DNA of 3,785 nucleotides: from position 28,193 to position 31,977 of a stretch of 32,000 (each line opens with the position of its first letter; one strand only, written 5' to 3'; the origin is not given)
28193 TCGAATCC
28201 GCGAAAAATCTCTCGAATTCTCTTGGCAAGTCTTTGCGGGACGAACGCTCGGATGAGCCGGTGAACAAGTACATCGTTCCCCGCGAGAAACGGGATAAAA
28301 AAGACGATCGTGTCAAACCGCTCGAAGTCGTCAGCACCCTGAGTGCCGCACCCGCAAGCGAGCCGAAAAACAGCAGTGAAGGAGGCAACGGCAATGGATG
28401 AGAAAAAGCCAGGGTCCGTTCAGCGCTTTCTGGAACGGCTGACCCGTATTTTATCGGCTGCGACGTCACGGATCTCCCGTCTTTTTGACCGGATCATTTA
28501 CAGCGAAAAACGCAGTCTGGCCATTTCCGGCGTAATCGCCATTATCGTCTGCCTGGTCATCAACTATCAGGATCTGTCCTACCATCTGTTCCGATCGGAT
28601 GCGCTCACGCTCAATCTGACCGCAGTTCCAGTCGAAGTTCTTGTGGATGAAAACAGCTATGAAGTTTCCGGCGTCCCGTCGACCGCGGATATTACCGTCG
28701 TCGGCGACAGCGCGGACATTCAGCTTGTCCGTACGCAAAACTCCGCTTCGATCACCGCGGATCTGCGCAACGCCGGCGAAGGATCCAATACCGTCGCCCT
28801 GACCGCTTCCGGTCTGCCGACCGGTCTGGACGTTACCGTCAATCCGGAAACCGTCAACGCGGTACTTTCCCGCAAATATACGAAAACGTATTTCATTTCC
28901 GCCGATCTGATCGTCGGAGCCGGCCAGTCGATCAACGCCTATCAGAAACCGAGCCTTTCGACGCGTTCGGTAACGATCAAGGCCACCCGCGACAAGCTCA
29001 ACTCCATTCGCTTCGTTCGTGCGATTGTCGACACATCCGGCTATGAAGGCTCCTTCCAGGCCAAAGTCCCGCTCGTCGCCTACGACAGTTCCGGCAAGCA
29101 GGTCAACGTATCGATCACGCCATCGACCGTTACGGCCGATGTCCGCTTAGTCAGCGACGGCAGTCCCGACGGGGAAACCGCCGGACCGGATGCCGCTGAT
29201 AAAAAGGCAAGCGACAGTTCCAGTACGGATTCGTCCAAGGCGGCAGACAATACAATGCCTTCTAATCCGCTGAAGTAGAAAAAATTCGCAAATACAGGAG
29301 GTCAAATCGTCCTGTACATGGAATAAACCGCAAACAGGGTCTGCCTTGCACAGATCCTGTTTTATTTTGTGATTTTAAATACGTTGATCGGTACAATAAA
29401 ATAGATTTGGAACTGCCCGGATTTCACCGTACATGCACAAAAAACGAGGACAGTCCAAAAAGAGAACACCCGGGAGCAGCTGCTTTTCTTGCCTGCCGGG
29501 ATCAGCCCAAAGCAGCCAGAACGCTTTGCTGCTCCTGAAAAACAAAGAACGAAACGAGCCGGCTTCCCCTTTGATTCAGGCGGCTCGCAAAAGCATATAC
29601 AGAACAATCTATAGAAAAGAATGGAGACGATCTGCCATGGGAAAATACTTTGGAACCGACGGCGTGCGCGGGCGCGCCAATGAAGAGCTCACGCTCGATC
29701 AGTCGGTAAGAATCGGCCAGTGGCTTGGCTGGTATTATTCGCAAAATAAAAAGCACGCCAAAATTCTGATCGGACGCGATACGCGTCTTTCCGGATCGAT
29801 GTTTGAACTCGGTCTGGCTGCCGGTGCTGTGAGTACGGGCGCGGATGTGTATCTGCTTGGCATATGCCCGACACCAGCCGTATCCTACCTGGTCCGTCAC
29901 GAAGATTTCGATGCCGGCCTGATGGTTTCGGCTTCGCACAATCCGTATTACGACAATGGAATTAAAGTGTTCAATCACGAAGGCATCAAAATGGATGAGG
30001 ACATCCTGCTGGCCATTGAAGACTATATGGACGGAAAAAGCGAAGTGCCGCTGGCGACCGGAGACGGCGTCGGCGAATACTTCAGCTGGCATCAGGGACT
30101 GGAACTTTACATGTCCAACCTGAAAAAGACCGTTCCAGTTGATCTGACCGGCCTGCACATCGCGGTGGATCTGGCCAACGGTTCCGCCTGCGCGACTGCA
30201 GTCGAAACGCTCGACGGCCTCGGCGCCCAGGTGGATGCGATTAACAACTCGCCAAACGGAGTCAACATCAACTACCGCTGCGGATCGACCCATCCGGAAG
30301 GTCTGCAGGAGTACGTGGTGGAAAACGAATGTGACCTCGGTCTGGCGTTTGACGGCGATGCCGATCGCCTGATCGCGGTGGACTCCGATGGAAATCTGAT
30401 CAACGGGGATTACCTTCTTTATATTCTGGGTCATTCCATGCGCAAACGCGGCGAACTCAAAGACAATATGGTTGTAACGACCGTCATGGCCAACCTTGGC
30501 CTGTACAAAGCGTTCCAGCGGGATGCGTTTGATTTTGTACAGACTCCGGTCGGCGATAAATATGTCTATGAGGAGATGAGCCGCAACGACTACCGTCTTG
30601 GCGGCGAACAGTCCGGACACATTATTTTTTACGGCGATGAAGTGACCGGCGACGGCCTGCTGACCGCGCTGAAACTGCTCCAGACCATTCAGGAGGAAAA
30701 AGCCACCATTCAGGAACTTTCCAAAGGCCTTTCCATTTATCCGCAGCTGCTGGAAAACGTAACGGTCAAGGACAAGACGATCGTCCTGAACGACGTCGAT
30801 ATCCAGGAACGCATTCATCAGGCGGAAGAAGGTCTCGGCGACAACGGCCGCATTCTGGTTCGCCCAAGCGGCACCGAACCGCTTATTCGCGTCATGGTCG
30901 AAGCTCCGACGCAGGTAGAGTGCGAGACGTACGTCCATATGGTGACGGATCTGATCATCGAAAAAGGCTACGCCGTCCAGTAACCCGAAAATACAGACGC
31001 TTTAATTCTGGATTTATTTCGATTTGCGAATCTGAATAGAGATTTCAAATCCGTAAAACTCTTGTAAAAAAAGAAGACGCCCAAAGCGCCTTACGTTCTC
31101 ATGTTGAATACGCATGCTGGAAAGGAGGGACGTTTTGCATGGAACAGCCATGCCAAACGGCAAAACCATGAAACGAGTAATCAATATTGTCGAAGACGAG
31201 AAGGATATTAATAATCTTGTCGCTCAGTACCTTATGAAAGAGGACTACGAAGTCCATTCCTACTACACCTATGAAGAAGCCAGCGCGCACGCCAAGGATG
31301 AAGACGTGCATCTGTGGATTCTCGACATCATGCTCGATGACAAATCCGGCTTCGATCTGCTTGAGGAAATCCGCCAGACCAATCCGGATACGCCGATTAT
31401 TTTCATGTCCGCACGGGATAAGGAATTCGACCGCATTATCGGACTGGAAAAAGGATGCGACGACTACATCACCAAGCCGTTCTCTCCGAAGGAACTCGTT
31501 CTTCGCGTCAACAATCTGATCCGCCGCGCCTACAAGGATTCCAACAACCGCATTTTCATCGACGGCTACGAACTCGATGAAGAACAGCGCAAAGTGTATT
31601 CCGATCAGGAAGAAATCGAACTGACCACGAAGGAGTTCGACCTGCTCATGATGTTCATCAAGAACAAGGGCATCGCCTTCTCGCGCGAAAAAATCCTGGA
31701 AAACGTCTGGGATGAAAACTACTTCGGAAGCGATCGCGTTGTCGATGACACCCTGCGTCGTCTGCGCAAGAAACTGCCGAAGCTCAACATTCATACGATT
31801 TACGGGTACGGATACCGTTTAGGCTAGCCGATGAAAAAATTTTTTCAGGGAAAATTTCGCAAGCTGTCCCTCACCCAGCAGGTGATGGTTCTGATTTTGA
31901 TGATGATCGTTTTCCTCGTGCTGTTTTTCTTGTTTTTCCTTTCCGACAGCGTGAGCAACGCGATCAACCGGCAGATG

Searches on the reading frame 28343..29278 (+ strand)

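Call 72: search_protein_families(library=pfam, proteins=[window:28343-29278:+], max_evalue=0.001)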
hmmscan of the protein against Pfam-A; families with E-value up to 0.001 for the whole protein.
window:28343-29278:+ (311 aa): 1 family
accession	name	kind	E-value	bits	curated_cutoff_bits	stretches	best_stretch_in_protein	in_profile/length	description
PF07949.17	YbbR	-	1.9e-15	57.4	22.3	2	201-266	19-80/81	YbbR-like protein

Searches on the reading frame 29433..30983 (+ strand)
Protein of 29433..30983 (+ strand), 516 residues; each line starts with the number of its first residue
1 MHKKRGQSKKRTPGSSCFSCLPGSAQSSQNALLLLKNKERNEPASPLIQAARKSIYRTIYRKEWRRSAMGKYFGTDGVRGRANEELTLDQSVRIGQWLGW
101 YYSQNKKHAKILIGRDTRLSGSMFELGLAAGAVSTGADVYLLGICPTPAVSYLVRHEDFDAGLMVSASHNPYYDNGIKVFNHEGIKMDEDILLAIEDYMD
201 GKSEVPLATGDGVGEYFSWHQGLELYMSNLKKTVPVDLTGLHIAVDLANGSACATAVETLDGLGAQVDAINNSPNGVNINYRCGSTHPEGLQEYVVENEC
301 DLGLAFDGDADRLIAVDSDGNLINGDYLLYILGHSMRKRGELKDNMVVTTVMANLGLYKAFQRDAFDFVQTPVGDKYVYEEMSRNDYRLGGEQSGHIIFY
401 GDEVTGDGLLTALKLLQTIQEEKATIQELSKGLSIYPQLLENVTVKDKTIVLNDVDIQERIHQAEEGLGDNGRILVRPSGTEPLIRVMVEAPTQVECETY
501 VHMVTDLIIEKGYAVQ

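Call 72: search_protein_families(library=pfam, proteins=[window:29433-30983:+], max_evalue=0.001)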
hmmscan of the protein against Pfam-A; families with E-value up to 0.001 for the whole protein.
window:29433-30983:+ (516 aa): 4 families
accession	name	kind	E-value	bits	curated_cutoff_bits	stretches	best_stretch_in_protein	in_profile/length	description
PF02878.22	PGM_PMM_I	-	1.1e-41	142.2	22.5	1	71-203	2-135/138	Phosphoglucomutase/phosphomannomutase, alpha/beta/alpha domain I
PF02880.22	PGM_PMM_III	-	5e-30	104.4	20.7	1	324-431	1-109/115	Phosphoglucomutase/phosphomannomutase, alpha/beta/alpha domain III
PF00408.26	PGM_PMM_IV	-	5.8e-18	65.2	23.1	1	441-506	2-67/68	Phosphoglucomutase/phosphomannomutase, C-terminal domain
PF02879.22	PGM_PMM_II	-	9.6e-13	49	29.3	1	226-320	3-103/103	Phosphoglucomutase/phosphomannomutase, alpha/beta/alpha domain II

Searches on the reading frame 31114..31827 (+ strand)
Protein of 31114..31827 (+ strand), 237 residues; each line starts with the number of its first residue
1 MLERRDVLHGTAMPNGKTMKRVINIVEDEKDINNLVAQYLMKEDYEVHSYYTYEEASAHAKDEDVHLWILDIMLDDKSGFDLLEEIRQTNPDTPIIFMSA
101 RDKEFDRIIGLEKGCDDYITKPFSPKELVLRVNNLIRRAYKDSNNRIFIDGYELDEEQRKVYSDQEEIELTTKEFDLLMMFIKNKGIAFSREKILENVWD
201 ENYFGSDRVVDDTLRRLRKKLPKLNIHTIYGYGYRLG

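Call 72: search_protein_families(library=pfam, proteins=[window:31114-31827:+], max_evalue=0.001)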
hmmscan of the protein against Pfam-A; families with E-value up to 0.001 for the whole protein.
window:31114-31827:+ (237 aa): 3 families
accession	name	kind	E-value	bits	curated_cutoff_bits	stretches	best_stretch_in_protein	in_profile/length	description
PF00072.30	Response_reg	-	4.4e-27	94.9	30.2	1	23-132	1-110/111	Response regulator receiver domain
PF00486.34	Trans_reg_C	-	5.8e-23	81.2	26.2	1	166-236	2-77/77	Transcriptional regulatory protein, C terminal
PF03709.21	OKR_DC_1_N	-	0.00071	20.3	29.3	0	36-102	9-73/111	Orn/Lys/Arg decarboxylase, N-terminal domain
